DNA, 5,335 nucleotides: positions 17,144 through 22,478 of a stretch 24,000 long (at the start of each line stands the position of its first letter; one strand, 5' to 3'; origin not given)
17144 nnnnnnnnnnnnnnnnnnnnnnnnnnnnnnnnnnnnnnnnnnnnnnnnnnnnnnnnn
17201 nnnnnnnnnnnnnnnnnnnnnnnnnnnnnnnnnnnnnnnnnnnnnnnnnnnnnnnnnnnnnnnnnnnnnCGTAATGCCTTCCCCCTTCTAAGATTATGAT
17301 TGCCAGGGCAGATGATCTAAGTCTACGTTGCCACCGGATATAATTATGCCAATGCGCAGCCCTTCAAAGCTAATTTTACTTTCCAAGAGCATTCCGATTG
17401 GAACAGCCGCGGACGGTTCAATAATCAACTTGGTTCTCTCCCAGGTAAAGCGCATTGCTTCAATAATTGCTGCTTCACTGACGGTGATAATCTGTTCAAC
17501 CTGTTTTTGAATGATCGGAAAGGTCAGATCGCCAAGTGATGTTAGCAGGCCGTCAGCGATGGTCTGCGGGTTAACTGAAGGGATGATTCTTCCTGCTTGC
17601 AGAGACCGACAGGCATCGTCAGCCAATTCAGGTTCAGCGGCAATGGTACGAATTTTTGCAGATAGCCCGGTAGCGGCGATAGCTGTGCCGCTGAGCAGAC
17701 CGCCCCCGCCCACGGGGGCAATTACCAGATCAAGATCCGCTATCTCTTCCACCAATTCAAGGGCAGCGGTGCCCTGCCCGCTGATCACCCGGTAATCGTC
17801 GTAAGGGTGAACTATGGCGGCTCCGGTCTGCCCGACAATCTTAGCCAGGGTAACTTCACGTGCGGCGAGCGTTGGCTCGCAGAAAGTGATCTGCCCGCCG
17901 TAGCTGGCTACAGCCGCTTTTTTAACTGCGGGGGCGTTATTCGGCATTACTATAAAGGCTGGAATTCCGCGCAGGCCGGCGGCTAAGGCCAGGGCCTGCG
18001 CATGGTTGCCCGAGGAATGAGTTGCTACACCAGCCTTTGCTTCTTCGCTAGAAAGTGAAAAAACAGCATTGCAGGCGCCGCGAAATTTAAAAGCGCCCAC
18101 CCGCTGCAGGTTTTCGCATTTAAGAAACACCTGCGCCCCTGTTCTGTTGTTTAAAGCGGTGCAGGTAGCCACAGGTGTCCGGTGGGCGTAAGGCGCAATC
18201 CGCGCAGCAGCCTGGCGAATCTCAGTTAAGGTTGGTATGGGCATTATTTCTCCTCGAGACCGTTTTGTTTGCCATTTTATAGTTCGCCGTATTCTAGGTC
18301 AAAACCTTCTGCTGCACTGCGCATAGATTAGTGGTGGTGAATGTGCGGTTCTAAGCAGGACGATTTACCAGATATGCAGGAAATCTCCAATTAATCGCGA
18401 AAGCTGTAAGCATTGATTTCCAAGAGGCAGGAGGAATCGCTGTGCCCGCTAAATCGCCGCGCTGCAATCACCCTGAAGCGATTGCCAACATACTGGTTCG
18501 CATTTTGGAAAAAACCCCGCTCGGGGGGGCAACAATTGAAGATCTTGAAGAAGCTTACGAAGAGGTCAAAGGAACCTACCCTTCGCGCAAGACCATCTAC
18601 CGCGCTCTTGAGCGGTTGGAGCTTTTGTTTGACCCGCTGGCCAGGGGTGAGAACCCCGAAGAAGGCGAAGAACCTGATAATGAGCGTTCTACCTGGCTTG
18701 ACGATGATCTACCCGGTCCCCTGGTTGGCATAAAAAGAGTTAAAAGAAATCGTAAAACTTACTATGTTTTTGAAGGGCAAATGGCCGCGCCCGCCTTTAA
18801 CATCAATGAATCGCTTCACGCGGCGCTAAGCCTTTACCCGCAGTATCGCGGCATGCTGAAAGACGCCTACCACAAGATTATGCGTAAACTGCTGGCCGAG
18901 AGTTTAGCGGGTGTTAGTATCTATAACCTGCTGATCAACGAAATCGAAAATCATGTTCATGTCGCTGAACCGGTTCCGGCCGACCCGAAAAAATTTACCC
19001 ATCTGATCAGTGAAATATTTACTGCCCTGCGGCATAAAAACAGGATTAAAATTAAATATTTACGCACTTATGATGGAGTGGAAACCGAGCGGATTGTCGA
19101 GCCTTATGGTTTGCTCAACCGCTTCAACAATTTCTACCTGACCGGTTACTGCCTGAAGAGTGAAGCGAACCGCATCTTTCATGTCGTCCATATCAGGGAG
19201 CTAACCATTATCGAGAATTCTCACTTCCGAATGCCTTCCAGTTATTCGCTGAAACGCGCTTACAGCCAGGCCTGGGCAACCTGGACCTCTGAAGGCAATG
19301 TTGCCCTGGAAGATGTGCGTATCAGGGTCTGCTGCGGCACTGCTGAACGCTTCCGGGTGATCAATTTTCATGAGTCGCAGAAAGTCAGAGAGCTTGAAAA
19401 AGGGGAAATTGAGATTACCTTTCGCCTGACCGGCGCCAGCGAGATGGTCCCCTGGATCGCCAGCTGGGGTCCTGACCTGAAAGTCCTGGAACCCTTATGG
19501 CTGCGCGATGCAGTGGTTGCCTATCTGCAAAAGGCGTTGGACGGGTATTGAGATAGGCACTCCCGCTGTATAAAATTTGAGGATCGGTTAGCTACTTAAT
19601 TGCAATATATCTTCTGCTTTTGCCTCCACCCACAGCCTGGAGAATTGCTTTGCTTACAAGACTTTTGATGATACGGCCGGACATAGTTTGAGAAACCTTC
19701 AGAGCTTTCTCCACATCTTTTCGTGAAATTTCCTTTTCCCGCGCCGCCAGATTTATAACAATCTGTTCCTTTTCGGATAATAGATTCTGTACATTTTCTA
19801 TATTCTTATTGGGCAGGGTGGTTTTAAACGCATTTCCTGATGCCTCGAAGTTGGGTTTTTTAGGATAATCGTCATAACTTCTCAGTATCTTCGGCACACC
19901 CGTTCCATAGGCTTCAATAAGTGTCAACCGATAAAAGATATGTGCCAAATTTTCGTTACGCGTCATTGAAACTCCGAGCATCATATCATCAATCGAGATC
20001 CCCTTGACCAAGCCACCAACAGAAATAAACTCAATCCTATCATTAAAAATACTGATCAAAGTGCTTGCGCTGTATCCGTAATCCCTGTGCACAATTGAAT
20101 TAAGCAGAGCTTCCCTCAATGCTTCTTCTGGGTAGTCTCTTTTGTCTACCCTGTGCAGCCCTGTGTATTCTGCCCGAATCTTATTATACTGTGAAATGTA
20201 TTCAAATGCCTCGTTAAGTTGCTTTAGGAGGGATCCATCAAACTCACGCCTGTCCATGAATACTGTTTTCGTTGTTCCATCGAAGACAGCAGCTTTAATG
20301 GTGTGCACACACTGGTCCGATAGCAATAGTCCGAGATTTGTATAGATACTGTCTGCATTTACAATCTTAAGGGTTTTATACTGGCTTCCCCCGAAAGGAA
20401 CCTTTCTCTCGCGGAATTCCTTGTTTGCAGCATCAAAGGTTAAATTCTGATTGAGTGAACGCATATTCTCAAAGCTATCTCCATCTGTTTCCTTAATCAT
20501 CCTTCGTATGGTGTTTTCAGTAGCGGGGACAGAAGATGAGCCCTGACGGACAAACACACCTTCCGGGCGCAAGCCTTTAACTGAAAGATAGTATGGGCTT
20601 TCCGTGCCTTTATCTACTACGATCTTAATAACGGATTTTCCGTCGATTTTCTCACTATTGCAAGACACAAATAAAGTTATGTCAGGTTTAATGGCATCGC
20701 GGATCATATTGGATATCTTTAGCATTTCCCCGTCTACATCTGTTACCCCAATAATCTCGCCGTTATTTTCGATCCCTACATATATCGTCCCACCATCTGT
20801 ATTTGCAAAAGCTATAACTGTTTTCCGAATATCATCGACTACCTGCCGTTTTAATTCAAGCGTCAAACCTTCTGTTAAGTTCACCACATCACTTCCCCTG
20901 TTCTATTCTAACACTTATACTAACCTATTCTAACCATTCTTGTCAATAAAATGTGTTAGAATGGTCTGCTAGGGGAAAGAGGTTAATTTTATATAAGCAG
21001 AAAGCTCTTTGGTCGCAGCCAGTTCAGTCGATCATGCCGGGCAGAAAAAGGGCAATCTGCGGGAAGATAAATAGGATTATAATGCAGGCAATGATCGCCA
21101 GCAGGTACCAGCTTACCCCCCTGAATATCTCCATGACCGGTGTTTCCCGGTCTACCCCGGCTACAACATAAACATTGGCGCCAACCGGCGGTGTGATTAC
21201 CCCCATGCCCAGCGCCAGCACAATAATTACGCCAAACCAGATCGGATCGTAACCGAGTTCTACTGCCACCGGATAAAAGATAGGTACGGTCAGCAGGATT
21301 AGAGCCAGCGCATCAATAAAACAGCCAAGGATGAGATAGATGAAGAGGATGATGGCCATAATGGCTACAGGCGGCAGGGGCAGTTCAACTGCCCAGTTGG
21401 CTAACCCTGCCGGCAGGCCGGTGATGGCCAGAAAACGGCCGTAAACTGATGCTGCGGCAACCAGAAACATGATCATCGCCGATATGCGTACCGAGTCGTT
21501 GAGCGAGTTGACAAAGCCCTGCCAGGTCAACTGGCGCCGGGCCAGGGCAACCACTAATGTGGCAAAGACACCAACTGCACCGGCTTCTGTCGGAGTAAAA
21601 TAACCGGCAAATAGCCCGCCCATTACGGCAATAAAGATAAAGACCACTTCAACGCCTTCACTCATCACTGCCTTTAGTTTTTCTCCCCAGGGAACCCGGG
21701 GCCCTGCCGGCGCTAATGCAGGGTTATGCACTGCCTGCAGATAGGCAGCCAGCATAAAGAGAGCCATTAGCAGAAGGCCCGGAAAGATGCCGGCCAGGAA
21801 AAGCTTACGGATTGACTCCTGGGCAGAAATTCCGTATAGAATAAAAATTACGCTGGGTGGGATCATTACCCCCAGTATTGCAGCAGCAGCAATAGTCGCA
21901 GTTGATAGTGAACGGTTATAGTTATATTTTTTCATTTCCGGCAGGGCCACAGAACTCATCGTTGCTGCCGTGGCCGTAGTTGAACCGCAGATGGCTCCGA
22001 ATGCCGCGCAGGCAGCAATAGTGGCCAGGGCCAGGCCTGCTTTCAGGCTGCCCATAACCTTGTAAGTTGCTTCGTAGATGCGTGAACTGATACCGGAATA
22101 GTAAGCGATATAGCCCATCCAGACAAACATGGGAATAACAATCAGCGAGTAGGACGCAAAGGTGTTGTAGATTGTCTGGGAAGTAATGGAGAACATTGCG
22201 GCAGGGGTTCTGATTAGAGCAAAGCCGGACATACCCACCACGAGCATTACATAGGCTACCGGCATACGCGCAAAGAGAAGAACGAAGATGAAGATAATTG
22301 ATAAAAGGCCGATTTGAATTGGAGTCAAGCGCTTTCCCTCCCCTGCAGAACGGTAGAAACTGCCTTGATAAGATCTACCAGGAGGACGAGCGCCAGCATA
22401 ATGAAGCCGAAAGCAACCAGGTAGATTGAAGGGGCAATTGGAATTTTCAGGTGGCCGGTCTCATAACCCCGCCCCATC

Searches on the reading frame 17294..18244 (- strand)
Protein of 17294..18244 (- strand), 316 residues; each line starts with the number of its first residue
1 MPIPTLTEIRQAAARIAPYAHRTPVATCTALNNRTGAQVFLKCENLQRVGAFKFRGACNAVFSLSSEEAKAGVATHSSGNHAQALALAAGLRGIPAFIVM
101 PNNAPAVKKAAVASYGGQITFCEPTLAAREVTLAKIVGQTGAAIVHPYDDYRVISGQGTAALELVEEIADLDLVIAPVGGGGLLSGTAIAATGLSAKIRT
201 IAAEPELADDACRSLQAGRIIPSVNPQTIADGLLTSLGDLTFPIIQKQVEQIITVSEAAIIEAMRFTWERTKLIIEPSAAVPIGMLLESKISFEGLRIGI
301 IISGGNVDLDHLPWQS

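Call 57: search_protein_families(library=pfam, proteins=[window:17294-18244:-])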
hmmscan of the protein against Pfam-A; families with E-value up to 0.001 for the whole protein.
window:17294-18244:- (316 aa): 1 family
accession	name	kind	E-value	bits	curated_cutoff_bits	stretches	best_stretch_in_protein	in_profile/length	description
PF00291.31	PALP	-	9.8e-70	235.6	35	1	19-304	4-295/295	Pyridoxal-phosphate dependent enzyme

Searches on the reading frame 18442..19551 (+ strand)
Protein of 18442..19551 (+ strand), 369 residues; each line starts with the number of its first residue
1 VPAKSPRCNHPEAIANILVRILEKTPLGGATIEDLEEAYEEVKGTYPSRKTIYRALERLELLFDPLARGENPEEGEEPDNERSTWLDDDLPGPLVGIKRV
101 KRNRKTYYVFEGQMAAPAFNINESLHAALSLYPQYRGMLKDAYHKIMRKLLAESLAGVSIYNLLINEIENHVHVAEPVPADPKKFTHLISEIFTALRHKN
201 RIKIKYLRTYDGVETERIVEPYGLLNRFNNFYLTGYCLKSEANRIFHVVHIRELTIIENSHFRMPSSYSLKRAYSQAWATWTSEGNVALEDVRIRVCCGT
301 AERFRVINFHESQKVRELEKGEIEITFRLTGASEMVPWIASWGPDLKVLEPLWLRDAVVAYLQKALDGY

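Call 57: search_protein_families(library=pfam, proteins=[window:18442-19551:+])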
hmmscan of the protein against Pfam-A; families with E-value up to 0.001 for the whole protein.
window:18442-19551:+ (369 aa): 2 families
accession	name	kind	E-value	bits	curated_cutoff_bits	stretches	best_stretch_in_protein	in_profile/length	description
PF25583.1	WCX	-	8.6e-15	55.3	23.9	1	290-366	3-76/76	WCX domain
PF13280.12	WYL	-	2.3e-14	53.5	21.8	1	189-255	3-69/70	WYL domain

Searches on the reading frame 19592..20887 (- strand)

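Call 57: search_protein_families(library=pfam, proteins=[window:19592-20887:-])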
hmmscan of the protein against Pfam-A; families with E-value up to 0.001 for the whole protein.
window:19592-20887:- (431 aa): 2 families
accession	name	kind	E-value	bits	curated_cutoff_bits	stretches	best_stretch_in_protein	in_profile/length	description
PF04326.19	SLFN_AlbA_2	-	9.8e-22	78.1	25.3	1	6-122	1-117/118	Schlafen, AlbA_2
PF13749.12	HATPase_c_4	-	1.2e-18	67.4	26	1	278-358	6-89/89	Putative ATP-dependent DNA helicase recG C-terminal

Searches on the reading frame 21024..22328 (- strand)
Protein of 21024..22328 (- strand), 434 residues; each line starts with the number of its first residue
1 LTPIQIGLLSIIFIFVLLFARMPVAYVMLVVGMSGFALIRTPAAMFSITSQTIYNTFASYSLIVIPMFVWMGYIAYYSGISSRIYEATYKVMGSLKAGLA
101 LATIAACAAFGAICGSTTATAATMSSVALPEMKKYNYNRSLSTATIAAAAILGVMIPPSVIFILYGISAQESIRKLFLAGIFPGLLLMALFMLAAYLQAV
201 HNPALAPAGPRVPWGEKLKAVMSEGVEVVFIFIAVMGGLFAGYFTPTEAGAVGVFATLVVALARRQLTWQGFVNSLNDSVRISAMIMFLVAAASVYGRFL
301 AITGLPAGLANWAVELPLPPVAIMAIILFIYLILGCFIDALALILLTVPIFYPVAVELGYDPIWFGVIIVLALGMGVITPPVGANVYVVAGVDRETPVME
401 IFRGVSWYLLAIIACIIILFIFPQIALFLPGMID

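Call 57: search_protein_families(library=pfam, proteins=[window:21024-22328:-])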
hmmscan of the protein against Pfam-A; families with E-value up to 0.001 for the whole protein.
window:21024-22328:- (434 aa): 2 families
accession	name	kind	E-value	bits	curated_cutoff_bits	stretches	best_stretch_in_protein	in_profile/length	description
PF06808.19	DctM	-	3.1e-93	313.3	23.8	1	12-425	2-413/413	Tripartite ATP-independent periplasmic transporter, DctM component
PF03600.22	CitMHS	-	8.5e-07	28.8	31.9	1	16-367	3-333/336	Citrate transporter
